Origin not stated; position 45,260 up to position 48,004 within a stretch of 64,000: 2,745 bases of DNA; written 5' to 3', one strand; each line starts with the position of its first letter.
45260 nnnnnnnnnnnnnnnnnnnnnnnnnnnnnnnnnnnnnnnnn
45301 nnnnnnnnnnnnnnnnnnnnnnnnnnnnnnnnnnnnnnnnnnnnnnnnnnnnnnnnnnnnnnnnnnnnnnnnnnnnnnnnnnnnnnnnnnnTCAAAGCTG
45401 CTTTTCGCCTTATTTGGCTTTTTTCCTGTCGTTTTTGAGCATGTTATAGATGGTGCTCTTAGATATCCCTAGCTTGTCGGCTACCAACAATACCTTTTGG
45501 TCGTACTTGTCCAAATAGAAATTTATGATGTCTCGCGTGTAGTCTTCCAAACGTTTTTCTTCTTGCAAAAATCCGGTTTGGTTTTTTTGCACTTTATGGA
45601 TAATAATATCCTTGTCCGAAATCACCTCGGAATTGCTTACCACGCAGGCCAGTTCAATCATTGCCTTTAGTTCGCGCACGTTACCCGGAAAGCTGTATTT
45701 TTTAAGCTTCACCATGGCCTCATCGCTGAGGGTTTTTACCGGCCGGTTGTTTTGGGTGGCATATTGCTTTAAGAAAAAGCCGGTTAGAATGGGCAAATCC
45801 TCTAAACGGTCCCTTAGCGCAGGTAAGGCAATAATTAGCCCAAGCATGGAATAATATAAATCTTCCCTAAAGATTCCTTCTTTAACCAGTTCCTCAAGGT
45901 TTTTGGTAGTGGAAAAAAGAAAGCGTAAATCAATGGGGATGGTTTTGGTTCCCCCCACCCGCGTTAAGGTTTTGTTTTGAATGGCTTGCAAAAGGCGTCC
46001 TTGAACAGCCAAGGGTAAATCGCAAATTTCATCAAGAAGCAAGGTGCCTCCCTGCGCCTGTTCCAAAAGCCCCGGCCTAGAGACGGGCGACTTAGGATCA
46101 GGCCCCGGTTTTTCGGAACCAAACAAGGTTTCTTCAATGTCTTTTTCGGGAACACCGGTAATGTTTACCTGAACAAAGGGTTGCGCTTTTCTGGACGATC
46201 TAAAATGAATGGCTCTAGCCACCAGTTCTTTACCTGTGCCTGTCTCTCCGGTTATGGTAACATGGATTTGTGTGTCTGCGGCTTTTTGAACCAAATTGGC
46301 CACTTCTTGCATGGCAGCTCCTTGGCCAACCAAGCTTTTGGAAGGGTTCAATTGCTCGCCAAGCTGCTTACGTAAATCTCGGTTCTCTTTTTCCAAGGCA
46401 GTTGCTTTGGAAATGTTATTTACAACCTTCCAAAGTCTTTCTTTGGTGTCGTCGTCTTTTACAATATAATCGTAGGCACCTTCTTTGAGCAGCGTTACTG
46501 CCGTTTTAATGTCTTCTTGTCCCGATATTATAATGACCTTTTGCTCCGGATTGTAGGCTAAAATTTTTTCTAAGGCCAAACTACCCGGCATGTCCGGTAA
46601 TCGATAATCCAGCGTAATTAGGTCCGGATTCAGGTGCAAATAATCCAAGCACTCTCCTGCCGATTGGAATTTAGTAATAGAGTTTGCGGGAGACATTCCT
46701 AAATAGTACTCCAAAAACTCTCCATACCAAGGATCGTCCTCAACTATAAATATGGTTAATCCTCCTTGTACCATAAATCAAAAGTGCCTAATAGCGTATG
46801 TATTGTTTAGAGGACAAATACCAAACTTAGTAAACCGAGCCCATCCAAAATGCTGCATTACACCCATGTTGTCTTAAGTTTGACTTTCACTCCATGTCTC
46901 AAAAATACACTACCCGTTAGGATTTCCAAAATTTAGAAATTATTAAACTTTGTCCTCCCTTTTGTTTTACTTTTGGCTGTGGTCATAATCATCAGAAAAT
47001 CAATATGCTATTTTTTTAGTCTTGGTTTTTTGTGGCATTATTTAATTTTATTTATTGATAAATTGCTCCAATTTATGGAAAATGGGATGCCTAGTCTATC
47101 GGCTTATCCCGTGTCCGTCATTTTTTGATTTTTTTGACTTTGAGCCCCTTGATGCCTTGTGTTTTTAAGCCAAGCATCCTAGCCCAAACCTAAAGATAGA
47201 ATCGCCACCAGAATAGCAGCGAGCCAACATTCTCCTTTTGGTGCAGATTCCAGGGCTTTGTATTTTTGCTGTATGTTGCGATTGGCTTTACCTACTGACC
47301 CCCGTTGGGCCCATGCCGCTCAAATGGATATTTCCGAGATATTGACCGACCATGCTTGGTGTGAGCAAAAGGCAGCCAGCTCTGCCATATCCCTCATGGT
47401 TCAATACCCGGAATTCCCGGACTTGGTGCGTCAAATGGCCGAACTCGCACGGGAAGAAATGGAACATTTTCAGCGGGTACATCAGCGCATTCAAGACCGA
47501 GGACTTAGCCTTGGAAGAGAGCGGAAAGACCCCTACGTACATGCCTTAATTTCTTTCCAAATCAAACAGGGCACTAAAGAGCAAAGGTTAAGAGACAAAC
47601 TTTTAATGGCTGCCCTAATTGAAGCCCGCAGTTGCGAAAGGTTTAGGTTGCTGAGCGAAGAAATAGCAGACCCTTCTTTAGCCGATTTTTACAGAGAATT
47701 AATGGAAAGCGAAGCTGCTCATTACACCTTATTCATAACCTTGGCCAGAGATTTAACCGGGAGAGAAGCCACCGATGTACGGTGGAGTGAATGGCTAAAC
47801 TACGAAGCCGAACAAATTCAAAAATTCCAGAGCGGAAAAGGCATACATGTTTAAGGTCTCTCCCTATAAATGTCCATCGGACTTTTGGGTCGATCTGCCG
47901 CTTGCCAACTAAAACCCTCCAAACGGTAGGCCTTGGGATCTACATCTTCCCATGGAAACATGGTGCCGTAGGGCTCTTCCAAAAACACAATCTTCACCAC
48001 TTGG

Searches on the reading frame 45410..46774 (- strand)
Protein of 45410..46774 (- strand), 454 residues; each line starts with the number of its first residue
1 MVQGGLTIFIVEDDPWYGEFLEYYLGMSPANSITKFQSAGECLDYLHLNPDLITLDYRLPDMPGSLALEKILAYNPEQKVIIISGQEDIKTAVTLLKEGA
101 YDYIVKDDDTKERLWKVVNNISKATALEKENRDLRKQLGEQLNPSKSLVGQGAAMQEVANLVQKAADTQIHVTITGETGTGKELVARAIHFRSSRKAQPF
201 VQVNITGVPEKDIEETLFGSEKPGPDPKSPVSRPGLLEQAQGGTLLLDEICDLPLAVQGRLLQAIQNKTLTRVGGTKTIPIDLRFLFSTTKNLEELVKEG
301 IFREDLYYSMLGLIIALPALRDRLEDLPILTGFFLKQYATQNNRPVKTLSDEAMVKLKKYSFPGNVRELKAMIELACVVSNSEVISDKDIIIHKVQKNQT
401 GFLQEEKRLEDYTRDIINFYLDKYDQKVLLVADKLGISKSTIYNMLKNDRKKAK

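Call 39: search_protein_families(library=pfam, proteins=[window:45410-46774:-])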
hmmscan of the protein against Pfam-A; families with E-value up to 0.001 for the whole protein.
window:45410-46774:- (454 aa): 6 families
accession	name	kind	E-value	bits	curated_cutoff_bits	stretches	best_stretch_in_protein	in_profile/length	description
PF00158.32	Sigma54_activat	-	8e-50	169.3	20.2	1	148-310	1-162/168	Sigma-54 interaction domain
PF14532.12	Sigma54_activ_2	-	1.5e-21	77.6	25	1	149-320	1-138/138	Sigma-54 interaction domain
PF25601.1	AAA_lid_14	-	9.5e-21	73.9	27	1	321-394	1-74/87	AAA+ ATPase lid domain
PF00072.30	Response_reg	-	2.1e-17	63.7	30.2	1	8-110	1-103/111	Response regulator receiver domain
PF07728.20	AAA_5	-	7.9e-05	23.1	22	1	171-283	1-108/139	AAA domain (dynein-related subfamily)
PF13309.12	HTH_22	-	0.00054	20.4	29.6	0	430-447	46-63/63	HTH domain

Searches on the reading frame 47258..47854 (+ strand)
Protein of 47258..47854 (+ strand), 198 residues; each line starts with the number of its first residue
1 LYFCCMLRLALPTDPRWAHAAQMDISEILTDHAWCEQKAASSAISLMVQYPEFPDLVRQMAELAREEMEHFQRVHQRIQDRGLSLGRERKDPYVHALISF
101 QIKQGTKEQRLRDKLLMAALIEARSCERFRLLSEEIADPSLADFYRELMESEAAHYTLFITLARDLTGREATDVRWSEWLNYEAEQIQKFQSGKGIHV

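Call 39: search_protein_families(library=pfam, proteins=[window:47258-47854:+])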
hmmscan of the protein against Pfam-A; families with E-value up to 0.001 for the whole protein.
window:47258-47854:+ (198 aa): 3 families
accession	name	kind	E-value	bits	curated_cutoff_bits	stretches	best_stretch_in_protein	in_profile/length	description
PF06175.17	MiaE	-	1.5e-44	152.6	27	1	9-197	10-198/199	tRNA-(MS[2]IO[6]A)-hydroxylase (MiaE)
PF02915.23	Rubrerythrin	-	1.9e-07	32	22.8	1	52-160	27-134/137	Rubrerythrin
PF00210.30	Ferritin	-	4.4e-06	27.1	24.5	1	44-157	21-130/142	Ferritin-like domain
